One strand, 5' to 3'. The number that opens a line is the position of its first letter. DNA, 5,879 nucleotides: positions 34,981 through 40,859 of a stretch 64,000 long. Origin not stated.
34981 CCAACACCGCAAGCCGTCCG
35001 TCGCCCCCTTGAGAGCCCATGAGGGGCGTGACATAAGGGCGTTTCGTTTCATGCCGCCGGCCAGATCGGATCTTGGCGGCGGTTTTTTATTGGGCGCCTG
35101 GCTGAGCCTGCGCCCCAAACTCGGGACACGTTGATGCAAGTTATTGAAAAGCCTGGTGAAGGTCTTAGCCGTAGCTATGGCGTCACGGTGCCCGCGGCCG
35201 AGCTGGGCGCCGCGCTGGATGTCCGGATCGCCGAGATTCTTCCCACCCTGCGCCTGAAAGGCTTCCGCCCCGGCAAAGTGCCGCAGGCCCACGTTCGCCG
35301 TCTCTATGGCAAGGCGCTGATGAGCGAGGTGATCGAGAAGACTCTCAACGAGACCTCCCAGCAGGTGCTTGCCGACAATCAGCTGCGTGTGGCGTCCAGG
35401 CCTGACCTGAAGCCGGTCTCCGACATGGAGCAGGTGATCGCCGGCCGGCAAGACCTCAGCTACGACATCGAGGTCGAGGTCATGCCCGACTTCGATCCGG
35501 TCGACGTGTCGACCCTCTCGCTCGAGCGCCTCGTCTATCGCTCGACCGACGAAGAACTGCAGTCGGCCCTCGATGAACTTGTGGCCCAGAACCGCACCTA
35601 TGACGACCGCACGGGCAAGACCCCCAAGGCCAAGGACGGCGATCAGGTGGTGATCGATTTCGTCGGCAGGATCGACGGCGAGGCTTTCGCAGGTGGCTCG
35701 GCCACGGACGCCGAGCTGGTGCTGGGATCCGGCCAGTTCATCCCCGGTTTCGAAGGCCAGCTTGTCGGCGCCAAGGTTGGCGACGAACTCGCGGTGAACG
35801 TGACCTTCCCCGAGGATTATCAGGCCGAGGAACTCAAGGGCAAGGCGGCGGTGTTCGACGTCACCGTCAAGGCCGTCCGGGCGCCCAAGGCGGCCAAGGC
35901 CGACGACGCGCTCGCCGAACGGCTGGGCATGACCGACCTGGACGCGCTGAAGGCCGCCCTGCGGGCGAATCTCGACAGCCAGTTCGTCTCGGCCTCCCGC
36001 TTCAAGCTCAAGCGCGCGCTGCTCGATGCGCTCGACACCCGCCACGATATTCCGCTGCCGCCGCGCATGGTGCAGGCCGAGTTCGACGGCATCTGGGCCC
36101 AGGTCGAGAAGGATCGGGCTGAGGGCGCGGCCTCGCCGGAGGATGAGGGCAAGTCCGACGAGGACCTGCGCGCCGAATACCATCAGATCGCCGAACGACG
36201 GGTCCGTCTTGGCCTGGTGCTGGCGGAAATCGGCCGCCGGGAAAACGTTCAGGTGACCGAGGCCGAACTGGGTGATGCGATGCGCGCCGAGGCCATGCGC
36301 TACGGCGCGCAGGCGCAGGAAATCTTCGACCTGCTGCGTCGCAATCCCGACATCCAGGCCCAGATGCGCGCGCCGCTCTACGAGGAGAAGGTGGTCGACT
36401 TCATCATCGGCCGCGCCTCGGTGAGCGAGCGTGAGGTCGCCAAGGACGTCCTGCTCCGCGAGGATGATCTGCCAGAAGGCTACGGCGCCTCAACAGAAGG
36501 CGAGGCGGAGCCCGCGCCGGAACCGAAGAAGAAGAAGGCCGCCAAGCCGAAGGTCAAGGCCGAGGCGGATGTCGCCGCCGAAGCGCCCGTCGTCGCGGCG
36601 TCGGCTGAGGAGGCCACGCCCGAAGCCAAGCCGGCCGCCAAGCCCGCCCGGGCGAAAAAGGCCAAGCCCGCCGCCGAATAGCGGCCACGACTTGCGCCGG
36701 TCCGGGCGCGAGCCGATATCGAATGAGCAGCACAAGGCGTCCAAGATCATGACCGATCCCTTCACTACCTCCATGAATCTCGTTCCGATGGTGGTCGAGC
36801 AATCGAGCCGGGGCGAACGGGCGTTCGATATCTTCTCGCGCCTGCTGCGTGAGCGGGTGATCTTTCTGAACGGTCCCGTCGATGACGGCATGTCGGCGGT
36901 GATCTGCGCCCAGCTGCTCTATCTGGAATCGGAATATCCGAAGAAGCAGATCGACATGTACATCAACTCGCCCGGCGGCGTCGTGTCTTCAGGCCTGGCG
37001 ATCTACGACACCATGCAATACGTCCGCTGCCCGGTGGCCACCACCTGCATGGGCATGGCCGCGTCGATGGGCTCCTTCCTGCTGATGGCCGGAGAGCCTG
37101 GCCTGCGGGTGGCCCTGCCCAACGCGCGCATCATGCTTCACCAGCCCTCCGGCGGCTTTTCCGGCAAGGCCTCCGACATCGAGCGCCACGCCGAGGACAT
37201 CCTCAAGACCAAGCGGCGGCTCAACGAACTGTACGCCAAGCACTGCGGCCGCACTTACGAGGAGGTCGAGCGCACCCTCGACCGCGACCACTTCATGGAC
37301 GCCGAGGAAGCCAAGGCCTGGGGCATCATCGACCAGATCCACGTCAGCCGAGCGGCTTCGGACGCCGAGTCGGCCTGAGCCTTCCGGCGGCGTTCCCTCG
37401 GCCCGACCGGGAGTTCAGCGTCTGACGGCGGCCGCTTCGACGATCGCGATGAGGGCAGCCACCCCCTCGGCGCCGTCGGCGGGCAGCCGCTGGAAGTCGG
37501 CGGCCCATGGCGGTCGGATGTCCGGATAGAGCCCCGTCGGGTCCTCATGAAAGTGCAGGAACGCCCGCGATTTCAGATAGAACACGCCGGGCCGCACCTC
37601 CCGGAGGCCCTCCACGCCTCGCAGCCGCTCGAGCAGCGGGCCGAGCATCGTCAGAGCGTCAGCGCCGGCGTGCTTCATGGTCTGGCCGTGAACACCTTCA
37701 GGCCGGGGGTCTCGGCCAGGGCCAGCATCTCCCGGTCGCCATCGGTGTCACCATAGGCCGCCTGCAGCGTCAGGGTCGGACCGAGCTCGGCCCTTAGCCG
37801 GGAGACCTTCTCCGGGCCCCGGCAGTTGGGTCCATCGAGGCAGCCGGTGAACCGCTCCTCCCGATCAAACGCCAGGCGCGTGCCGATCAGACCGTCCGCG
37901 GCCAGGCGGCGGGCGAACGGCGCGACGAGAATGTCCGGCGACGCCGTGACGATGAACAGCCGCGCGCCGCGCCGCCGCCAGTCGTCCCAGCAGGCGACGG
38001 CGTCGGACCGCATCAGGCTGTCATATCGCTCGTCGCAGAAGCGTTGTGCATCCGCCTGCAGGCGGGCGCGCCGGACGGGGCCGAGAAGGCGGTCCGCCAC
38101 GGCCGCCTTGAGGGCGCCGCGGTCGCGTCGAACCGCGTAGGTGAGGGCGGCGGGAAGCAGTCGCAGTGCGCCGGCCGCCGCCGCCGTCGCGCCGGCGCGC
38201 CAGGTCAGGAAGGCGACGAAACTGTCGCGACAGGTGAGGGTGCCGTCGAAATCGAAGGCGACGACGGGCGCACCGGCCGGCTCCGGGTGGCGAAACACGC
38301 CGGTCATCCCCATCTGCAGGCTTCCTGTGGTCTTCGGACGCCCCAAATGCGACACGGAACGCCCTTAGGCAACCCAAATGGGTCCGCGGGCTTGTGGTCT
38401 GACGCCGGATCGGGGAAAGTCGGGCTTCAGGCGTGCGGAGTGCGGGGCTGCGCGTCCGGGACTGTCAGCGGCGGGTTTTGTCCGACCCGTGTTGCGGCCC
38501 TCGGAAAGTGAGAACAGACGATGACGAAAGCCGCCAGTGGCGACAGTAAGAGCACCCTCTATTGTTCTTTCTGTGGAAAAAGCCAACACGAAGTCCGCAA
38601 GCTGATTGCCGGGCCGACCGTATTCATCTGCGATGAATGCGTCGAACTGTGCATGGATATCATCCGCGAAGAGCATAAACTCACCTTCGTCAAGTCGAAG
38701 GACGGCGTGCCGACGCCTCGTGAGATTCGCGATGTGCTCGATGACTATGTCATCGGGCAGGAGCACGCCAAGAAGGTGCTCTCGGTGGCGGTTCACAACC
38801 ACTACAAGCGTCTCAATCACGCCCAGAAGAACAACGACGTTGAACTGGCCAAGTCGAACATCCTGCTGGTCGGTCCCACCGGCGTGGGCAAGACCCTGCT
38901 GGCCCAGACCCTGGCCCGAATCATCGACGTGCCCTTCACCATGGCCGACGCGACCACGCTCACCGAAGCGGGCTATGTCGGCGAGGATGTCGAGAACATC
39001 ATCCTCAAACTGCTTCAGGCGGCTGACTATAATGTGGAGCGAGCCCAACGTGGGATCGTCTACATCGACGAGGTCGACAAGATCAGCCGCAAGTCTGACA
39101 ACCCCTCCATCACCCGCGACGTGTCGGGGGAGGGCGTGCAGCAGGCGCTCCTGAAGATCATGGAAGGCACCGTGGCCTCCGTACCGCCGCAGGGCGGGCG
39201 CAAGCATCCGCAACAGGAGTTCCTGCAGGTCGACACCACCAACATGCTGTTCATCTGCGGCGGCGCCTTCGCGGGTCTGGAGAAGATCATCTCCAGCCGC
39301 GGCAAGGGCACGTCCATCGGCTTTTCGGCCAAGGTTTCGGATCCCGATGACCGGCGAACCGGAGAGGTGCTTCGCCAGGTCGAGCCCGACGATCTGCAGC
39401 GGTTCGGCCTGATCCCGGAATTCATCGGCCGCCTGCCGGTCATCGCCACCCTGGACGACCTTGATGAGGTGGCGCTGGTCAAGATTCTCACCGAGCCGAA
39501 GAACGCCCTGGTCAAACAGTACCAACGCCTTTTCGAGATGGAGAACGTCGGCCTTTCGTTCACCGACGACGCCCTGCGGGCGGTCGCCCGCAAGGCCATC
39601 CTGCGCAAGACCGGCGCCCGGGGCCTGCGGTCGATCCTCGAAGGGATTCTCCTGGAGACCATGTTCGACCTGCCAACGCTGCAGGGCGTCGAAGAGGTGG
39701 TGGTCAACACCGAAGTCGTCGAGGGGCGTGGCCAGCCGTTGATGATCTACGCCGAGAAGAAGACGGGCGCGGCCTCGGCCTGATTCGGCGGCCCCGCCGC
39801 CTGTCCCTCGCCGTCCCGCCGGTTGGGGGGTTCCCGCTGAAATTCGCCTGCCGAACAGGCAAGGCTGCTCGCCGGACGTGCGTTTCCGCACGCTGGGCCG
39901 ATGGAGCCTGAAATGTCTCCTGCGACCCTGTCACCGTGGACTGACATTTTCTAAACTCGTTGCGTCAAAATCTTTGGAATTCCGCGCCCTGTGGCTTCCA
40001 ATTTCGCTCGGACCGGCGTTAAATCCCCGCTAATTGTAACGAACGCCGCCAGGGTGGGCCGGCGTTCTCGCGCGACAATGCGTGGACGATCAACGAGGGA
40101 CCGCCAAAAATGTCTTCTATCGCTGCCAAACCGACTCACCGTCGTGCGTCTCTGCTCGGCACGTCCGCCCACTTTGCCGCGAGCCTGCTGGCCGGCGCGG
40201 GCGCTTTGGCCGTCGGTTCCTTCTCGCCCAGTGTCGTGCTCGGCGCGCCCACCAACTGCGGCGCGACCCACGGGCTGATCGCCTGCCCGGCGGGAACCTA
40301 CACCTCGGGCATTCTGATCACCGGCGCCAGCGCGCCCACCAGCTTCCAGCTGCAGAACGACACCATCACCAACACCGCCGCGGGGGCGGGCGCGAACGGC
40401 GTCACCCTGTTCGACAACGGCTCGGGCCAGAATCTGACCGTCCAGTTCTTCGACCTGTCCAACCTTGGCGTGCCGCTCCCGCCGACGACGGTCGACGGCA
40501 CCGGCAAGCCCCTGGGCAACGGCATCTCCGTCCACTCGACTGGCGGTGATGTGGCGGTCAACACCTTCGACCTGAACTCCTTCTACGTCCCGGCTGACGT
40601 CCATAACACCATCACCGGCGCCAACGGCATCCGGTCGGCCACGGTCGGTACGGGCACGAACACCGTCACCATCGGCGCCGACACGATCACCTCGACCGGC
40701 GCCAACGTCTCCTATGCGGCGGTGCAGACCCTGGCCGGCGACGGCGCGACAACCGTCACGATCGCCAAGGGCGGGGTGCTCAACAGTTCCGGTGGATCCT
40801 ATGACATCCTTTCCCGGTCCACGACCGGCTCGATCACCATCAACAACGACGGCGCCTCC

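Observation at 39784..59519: A 16.8-kb single-ORF autotransporter (5603 aa) splits the normally contiguous clpX-lon junction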

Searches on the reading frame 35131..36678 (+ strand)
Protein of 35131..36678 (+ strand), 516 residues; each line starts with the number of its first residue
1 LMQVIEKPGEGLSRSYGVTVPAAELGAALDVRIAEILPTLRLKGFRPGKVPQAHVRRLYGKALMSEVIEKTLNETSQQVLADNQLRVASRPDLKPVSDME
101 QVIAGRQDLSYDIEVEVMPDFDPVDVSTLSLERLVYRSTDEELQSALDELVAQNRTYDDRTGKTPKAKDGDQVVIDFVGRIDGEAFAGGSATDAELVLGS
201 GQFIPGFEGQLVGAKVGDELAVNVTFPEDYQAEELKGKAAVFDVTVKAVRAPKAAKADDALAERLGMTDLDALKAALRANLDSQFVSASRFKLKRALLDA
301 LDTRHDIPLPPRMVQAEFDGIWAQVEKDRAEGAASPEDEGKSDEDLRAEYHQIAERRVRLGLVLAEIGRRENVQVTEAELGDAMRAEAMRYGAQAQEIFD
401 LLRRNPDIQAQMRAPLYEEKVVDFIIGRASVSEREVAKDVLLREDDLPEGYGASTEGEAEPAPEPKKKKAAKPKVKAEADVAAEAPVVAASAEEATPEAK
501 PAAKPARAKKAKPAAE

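Call 9: search_protein_families(library=ncbifam, proteins=[window:35131-36678:+], max_evalue=0.00001)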
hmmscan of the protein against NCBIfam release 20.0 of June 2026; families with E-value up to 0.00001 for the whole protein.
window:35131-36678:+ (516 aa): 1 family
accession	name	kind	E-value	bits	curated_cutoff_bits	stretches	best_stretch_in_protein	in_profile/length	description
TIGR00115.1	tig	equivalog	7.8e-118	393.9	180.2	1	13-426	2-410/410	trigger factor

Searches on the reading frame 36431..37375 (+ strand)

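Call 9: search_protein_families(library=ncbifam, proteins=[window:36431-37375:+], max_evalue=0.00001)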
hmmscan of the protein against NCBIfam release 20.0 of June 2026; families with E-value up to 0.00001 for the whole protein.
window:36431-37375:+ (315 aa): 10 families
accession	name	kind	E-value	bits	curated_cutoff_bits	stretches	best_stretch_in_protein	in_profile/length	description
NF001368.0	PRK00277.1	subfamily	7.1e-95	316.6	249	1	113-308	4-199/203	ATP-dependent Clp protease proteolytic subunit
TIGR00493.1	clpP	equivalog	7.3e-83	277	308.6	1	115-303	1-189/192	ATP-dependent Clp endopeptidase proteolytic subunit ClpP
NF009205.0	PRK12553.1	subfamily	1.5e-72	243.6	228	1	114-305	10-203/211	ATP-dependent Clp protease proteolytic subunit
NF011090.0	PRK14513.1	equivalog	4.7e-72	242.1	347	1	115-307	1-193/201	ATP-dependent Clp protease proteolytic subunit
NF009203.0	PRK12551.1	equivalog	2.8e-66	223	359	1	117-307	1-191/196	ATP-dependent Clp protease proteolytic subunit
NF011091.0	PRK14514.1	equivalog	2e-64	217.2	361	1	114-305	27-218/221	ATP-dependent Clp endopeptidase proteolytic subunit ClpP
NF009204.0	PRK12552.1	equivalog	6.5e-45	153.3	263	1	133-308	22-216/225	ATP-dependent Clp protease proteolytic subunit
NF011089.0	PRK14512.1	equivalog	2.2e-43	148.3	251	1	133-307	20-194/200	ATP-dependent Clp protease proteolytic subunit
NF045540.1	scaf_prot_MCP1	exception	3.7e-33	115.1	475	1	170-306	29-163/652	ClpP-like prohead protease/major capsid protein fusion protein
NF045542.1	Clp_rel_HeadMat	equivalog_domain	4.5e-29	101.5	120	1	170-303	33-165/165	head maturation protease, ClpP-related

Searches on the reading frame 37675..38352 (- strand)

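Call 9: search_protein_families(library=ncbifam, proteins=[window:37675-38352:-], max_evalue=0.00001)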
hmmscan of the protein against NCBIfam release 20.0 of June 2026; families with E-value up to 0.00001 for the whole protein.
window:37675-38352:- (225 aa): 5 families
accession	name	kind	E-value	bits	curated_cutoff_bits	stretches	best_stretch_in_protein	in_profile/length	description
TIGR01490.1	HAD-SF-IB-hyp1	subfamily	3.5e-38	131.9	98.3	1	31-218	2-195/202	HAD-IB family hydrolase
TIGR01488.1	HAD-SF-IB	subfamily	4.8e-29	101.6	45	1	30-213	1-177/177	HAD-IB family phosphatase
NF052360.1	HolPasePseu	equivalog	2.1e-11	43.9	280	1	33-203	6-181/218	histidinol-phosphatase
TIGR01545.1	YfhB_g-proteo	equivalog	2.5e-07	30.7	259.25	1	30-214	7-195/210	phosphatidylglycerophosphatase C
TIGR01491.1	HAD-SF-IB-PSPlk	hypoth_equivalog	4.2e-06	26.6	151.9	0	115-214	82-183/201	phosphoserine phosphatase-like hydrolase, archaeal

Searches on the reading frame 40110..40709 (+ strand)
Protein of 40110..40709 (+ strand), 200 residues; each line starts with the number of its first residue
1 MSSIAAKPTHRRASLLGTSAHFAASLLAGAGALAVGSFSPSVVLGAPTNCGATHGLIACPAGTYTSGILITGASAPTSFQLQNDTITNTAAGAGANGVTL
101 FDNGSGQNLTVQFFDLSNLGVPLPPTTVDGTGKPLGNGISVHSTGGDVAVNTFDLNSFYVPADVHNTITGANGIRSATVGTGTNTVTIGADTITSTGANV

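Call 7: search_protein_families(library=pfam, proteins=[window:40110-40709:+], max_evalue=10)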
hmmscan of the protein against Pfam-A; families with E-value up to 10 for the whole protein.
window:40110-40709:+ (200 aa): 0 families
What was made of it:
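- Pfam detects no autochaperone domain (call 7).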
